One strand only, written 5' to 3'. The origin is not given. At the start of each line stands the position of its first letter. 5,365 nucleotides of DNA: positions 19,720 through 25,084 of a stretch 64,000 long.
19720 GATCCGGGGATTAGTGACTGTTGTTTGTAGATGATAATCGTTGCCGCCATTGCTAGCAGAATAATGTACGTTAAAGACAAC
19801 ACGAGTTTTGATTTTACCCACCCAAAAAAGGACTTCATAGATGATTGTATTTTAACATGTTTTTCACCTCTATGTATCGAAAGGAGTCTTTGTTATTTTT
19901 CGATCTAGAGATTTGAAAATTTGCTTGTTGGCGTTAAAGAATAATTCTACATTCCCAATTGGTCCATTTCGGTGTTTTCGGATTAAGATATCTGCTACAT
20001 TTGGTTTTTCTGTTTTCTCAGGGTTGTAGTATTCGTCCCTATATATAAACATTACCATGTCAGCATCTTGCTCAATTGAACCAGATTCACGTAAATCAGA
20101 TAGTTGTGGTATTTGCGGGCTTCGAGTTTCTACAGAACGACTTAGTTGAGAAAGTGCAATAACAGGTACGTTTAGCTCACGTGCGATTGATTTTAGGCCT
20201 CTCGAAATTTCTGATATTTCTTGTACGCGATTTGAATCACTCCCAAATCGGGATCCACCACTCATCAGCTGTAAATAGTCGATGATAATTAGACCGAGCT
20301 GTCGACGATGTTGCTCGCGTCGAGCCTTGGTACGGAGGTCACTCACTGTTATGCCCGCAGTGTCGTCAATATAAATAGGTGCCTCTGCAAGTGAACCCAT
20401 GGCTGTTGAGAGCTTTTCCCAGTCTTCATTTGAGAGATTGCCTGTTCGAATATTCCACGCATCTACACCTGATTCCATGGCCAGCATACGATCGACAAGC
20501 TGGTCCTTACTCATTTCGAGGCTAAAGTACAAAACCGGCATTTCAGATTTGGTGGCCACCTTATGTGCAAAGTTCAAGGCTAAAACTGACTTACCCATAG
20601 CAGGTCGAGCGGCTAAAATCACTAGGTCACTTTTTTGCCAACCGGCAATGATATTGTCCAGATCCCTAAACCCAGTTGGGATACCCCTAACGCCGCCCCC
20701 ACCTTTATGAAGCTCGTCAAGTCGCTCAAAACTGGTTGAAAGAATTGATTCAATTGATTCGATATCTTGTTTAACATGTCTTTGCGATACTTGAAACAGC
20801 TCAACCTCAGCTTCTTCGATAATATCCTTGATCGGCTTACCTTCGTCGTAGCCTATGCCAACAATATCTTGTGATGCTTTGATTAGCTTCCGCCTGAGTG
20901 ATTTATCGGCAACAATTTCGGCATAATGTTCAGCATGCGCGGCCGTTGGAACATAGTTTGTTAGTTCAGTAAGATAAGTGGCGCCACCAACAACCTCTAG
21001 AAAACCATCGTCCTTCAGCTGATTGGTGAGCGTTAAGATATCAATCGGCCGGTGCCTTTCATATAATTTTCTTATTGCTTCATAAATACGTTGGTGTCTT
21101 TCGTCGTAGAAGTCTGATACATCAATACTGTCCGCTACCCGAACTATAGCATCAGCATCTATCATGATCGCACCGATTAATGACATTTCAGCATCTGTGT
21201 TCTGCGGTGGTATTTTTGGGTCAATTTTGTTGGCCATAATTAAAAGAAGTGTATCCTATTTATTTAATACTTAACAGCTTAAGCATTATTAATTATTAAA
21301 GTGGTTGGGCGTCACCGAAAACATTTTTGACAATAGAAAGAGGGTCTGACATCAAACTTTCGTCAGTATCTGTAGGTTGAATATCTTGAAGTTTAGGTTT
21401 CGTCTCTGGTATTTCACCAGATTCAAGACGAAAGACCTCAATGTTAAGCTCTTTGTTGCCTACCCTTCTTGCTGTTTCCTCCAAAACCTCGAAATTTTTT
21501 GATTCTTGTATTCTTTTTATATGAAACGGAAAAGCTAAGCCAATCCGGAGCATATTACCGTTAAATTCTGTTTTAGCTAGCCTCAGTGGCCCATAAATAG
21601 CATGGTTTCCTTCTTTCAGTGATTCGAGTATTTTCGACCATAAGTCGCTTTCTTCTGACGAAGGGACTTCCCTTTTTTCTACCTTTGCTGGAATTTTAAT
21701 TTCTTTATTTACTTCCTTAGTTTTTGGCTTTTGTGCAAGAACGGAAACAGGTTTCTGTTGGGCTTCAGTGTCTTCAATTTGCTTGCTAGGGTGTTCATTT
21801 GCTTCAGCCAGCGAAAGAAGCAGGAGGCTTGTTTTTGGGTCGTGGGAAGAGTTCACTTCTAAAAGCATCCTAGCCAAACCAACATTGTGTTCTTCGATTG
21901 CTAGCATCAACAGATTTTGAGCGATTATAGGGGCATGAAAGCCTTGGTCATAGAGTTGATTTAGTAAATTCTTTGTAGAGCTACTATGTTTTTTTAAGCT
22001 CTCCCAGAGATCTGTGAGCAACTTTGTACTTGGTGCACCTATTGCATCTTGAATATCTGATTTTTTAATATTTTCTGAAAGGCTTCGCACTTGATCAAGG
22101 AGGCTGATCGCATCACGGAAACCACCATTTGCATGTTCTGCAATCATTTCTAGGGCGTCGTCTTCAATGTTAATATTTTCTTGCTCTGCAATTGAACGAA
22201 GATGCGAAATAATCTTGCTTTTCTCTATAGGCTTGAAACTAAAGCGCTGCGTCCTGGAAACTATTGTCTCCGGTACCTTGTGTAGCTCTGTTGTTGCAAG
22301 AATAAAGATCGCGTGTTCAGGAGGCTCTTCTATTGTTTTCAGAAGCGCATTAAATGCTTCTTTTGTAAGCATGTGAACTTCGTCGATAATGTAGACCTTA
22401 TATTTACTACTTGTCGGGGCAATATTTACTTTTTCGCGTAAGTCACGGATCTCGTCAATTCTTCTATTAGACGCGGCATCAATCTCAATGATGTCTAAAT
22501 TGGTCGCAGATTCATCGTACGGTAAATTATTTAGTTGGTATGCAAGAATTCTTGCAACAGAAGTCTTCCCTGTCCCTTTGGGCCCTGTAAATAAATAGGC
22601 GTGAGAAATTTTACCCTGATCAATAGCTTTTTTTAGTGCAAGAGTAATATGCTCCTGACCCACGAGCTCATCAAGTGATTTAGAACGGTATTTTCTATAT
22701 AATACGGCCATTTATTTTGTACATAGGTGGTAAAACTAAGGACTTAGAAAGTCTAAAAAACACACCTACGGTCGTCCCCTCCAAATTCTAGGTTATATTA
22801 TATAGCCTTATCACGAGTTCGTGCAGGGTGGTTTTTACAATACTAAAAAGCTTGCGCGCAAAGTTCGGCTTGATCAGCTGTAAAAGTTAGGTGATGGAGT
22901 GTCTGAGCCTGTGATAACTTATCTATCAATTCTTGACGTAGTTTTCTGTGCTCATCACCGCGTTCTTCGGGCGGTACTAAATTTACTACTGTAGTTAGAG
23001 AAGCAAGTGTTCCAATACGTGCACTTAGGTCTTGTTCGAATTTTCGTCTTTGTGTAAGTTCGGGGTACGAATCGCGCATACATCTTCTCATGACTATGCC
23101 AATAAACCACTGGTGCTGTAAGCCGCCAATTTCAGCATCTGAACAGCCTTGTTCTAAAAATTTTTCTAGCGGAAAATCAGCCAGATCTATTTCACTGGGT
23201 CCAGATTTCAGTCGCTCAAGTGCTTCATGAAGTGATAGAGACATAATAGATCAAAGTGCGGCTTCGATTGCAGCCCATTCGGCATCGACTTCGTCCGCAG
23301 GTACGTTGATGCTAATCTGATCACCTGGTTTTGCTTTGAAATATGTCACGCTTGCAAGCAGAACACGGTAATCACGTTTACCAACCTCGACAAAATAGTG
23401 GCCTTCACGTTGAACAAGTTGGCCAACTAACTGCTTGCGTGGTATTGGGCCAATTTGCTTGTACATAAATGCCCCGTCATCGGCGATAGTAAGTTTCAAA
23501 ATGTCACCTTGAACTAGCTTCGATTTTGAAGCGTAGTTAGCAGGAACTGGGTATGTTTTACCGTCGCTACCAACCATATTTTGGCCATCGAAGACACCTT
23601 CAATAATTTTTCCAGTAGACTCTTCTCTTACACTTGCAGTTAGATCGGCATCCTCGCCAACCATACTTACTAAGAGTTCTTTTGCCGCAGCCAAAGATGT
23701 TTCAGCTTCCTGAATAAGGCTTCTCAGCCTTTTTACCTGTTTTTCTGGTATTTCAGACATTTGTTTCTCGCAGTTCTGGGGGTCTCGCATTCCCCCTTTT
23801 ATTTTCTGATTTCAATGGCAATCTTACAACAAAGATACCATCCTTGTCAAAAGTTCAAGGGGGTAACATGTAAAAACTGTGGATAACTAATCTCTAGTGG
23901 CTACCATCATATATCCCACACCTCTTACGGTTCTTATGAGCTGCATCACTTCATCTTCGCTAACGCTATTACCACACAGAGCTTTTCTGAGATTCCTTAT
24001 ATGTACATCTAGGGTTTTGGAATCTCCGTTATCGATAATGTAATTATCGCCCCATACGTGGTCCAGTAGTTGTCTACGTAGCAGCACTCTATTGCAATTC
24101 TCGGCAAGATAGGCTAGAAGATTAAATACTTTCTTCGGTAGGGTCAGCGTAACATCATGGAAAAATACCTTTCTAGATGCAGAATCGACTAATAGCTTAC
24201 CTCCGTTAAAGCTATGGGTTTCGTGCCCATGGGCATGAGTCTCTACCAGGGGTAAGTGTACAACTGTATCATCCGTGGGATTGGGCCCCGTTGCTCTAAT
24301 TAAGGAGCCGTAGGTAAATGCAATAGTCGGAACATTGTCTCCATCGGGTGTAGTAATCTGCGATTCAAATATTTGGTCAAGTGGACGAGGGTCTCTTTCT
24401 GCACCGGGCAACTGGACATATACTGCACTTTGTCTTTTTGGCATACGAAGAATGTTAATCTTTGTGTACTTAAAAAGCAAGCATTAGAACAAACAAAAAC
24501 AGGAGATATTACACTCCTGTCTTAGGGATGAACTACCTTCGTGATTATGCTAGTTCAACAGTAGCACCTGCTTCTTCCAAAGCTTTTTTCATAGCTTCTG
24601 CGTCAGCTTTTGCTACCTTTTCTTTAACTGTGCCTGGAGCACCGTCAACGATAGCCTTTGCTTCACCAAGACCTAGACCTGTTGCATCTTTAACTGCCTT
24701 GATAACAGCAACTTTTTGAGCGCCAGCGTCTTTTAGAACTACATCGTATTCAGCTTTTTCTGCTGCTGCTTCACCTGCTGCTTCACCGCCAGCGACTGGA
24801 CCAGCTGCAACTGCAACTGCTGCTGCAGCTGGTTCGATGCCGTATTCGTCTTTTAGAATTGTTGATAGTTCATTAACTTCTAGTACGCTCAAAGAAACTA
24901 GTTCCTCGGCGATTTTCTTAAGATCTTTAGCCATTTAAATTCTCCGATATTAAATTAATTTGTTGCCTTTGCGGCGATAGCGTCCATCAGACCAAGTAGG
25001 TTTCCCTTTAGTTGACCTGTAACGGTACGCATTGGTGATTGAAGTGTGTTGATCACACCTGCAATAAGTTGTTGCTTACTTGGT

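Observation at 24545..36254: The secE-nusG-rplKAJL block is broken by a ~7 kb accessory insert between rplA and rplJ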

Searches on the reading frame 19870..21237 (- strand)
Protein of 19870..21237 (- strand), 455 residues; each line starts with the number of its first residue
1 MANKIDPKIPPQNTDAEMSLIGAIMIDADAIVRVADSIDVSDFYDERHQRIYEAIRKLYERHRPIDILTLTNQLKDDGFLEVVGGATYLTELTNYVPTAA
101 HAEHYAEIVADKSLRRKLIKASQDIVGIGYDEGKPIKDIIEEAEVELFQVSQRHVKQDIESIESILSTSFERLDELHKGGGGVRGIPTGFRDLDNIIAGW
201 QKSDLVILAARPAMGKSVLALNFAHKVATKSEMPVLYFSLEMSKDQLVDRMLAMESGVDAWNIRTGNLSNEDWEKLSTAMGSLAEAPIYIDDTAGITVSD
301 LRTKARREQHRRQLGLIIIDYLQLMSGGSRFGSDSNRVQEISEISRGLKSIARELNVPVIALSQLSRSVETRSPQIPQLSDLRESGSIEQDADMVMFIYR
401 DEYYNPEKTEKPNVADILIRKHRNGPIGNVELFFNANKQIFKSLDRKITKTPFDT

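Call 26: search_protein_families(library=pfam, proteins=[window:19870-21237:-], max_evalue=0.001)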
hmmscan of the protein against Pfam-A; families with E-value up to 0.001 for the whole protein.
window:19870-21237:- (455 aa): 4 families
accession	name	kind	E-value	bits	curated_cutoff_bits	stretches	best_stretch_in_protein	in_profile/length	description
PF03796.21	DnaB_C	-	3.4e-109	364.6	27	1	185-442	1-254/255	DnaB-like helicase C terminal domain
PF00772.26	DnaB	-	1.4e-34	118.6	23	1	10-111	2-103/103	DnaB-like helicase N terminal domain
PF13481.12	AAA_25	-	7.3e-19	68.6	27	1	186-365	15-190/195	AAA domain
PF06745.19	ATPase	-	7.8e-08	32.4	26.6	1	186-260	1-76/231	KaiC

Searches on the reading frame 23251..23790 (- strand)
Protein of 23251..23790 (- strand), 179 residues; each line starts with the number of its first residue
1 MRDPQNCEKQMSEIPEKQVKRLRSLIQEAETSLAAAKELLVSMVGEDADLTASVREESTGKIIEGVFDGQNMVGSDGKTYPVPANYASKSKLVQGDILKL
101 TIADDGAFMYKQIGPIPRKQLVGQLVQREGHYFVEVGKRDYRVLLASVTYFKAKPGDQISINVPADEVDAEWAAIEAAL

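Call 18: search_protein_families(library=pfam, proteins=[window:23251-23790:-], max_evalue=0.01)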
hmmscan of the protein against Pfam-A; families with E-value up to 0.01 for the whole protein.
window:23251-23790:- (179 aa): 0 families

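Call 92: search_protein_families(library=ncbifam, proteins=[window:23251-23790:-], max_evalue=0.001)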
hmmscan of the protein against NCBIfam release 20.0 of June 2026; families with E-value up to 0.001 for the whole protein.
window:23251-23790:- (179 aa): 0 families

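Call 93: search_solved_structures(query=window:23251-23790:-, max_evalue=1)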
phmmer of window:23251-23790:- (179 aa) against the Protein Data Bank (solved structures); distinct sequences matched with E-value up to 1: 0.

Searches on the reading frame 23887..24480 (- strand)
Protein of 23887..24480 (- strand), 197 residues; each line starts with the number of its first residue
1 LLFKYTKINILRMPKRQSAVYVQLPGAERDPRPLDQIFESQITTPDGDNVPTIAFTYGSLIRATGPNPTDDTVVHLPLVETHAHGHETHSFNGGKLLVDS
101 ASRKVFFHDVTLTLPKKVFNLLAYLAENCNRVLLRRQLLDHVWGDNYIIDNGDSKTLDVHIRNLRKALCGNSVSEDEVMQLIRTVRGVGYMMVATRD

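Call 4: search_protein_families(library=pfam, proteins=[window:23887-24480:-], max_evalue=0.01)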
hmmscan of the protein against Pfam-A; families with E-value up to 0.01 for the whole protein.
window:23887-24480:- (197 aa): 1 family
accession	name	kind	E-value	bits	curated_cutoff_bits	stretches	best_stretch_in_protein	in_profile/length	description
PF00486.34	Trans_reg_C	-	3.7e-21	75.4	26.2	1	112-192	4-77/77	Transcriptional regulatory protein, C terminal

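Call 92: search_protein_families(library=ncbifam, proteins=[window:23887-24444:-], max_evalue=0.001)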
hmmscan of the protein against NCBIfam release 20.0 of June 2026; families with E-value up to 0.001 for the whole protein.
window:23887-24444:- (185 aa): 37 families (the best 25 are shown)
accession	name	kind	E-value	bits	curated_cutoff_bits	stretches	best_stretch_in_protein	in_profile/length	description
TIGR02154.1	PhoB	equivalog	3.9e-20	72.1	296.2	1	77-180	130-225/226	phosphate regulon transcriptional regulator PhoB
NF045914.1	RespRegNblR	equivalog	1.2e-15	57.7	300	1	78-180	131-225/228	response regulator transcription factor NblR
NF041209.1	resp_regPieR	equivalog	1.4e-14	54.3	450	1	72-180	127-227/231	two component system response regulator PieR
NF007546.0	PRK10161.1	equivalog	2.2e-14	53.6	471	1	84-180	137-225/229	phosphate response regulator transcription factor PhoB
NF040689.1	MtrAB_MtrA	equivalog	2.3e-14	53.3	300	1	74-179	119-217/219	MtrAB system response regulator MtrA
NF045944.1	ResRegRpaBCyano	equivalog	9e-14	51.4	330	1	75-180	127-227/229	response regulator transcription factor RpaB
NF040534.1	resp_reg_YycF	equivalog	9.8e-14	51.2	340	1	73-180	127-227/231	response regulator YycF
NF008296.0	PRK11083.1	equivalog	1.2e-13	51.1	273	1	76-180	128-225/228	two-component system response regulator CreB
NF033117.2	vanR_ACDEGLN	exception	1.4e-13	50.9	350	1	75-180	127-225/226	VanR-ABDEGLN family response regulator transcription factor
NF053854.1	RespRegPhoBBctds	equivalog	3.3e-13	49.5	270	1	72-179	126-223/225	two-component system response regulator PhoB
NF007982.1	PRK10710.1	equivalog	5.8e-13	49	380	1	78-180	132-227/235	envelope stress response regulator BaeR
TIGR01387.1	cztR_silR_copR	subfamily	8.9e-12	45.1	279.2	1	75-180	121-218/218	heavy metal response regulator transcription factor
NF033120.0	vanR_FM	exception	9.7e-12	45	460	1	76-180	132-229/231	vancomycin resistance response regulator transcription factor, VanR-F/VanR-M family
NF008567.0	PRK11517.1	equivalog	6.5e-11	42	353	1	80-184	126-222/223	response regulator transcription factor HprR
NF007346.1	PRK09836.1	equivalog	2.7e-10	40.4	420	1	78-181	127-222/227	copper/silver response regulator transcription factor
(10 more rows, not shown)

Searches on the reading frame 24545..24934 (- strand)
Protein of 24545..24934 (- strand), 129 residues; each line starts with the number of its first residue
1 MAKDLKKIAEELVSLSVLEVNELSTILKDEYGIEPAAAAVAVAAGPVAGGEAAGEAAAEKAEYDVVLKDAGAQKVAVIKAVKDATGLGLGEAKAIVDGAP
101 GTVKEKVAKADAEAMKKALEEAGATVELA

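Call 4: search_protein_families(library=pfam, proteins=[window:24545-24934:-], max_evalue=0.01)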
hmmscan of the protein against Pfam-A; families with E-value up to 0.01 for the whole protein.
window:24545-24934:- (129 aa): 2 families
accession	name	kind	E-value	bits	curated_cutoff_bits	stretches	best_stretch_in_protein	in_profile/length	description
PF00542.24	Ribosomal_L12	-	7.3e-27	93.9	25.9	1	63-128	1-66/67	Ribosomal protein L7/L12 C-terminal domain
PF16320.10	Ribosomal_L12_N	-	2.1e-12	47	25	1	6-52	3-48/48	Ribosomal protein L7/L12 dimerisation domain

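Call 29: find_encoding_contigs(protein=window:24545-24934:-, flank=10000, max_places=10)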
Protein window:24545-24934:- (129 aa): 23 contigs read that carry it; 3 places shown.
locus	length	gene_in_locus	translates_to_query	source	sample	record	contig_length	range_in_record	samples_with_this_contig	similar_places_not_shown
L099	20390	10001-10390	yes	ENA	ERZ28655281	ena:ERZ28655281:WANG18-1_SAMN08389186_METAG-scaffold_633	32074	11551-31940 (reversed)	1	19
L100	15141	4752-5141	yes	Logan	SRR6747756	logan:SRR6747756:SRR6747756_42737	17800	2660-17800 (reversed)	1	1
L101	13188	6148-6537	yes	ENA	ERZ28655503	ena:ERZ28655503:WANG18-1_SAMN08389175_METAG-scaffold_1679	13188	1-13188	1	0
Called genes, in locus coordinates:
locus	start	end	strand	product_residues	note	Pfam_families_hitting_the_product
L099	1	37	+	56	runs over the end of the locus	?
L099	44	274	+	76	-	-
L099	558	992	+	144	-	PF03946:Ribosomal_L11_N, PF00298:Ribosomal_L11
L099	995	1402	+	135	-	-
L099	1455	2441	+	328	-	PF00687:Ribosomal_L1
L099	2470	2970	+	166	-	-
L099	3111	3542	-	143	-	-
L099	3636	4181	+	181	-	PF20803:PaaX_M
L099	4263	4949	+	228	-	PF22769:DCD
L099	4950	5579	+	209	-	PF02223:Thymidylate_kin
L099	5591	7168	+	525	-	PF02511:Thy1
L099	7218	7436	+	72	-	-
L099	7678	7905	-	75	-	-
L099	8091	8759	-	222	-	PF00990:GGDEF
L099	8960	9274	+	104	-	-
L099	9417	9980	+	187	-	PF00466:Ribosomal_L10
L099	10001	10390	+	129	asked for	PF16320:Ribosomal_L12_N, PF00542:Ribosomal_L12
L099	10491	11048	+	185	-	PF00486:Trans_reg_C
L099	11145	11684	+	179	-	-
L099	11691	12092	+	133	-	-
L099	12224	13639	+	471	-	PF05496:RuvB_N (weak), PF12775:AAA_7 (weak), PF13177:DNA_pol3_delta2, PF00004:AAA, PF07728:AAA_5, PF13173:AAA_14 (weak), PF13401:AAA_22 (weak), PF22608:DNAX_ATPase_lid, +2 more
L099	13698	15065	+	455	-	PF00772:DnaB, PF03796:DnaB_C, PF13481:AAA_25, PF06745:ATPase (weak)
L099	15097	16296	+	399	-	-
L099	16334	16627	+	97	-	PF02575:YbaB_DNA_bd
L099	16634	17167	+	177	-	PF01047:MarR, PF12802:MarR_2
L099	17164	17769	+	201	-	PF21176:RecR_HhH, PF01751:Toprim, PF13662:Toprim_4, PF21175:RecR_C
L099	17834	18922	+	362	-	PF01368:DHH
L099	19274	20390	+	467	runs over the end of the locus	PF01406:tRNA-synt_1e, PF09334:tRNA-synt_1g (faint), PF00133:tRNA-synt_1 (weak), PF23493:CysS_C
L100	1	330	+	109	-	?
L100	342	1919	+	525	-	PF02511:Thy1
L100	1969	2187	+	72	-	-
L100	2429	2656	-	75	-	-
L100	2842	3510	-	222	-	PF00990:GGDEF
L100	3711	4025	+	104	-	-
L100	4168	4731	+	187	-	PF00466:Ribosomal_L10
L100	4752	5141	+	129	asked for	PF16320:Ribosomal_L12_N, PF00542:Ribosomal_L12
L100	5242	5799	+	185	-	PF00486:Trans_reg_C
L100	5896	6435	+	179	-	-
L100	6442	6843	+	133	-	-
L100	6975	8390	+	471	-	PF05496:RuvB_N (weak), PF12775:AAA_7 (weak), PF13177:DNA_pol3_delta2, PF00004:AAA, PF07728:AAA_5, PF13173:AAA_14 (weak), PF13401:AAA_22 (weak), PF22608:DNAX_ATPase_lid, +2 more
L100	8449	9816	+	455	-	PF00772:DnaB, PF03796:DnaB_C, PF13481:AAA_25, PF06745:ATPase (weak)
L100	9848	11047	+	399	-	-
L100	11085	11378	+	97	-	PF02575:YbaB_DNA_bd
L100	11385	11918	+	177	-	PF01047:MarR, PF12802:MarR_2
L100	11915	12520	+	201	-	PF21176:RecR_HhH, PF01751:Toprim, PF13662:Toprim_4, PF21175:RecR_C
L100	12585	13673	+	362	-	PF01368:DHH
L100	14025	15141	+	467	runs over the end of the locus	PF01406:tRNA-synt_1e, PF09334:tRNA-synt_1g (faint), PF00133:tRNA-synt_1 (weak), PF23493:CysS_C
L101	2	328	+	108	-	?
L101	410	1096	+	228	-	PF22769:DCD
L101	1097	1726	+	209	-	PF02223:Thymidylate_kin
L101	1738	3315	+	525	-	PF02511:Thy1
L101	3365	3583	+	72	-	-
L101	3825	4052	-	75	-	-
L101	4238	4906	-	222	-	PF00990:GGDEF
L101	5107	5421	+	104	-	-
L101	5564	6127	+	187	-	PF00466:Ribosomal_L10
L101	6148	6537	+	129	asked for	PF16320:Ribosomal_L12_N, PF00542:Ribosomal_L12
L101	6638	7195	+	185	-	PF00486:Trans_reg_C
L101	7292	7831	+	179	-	-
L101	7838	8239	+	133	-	-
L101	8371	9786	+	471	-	PF05496:RuvB_N (weak), PF12775:AAA_7 (weak), PF13177:DNA_pol3_delta2, PF00004:AAA, PF07728:AAA_5, PF13173:AAA_14 (weak), PF13401:AAA_22 (weak), PF22608:DNAX_ATPase_lid, +2 more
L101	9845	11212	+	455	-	PF00772:DnaB, PF03796:DnaB_C, PF13481:AAA_25, PF06745:ATPase (weak)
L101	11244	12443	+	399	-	-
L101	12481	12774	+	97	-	PF02575:YbaB_DNA_bd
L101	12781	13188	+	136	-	?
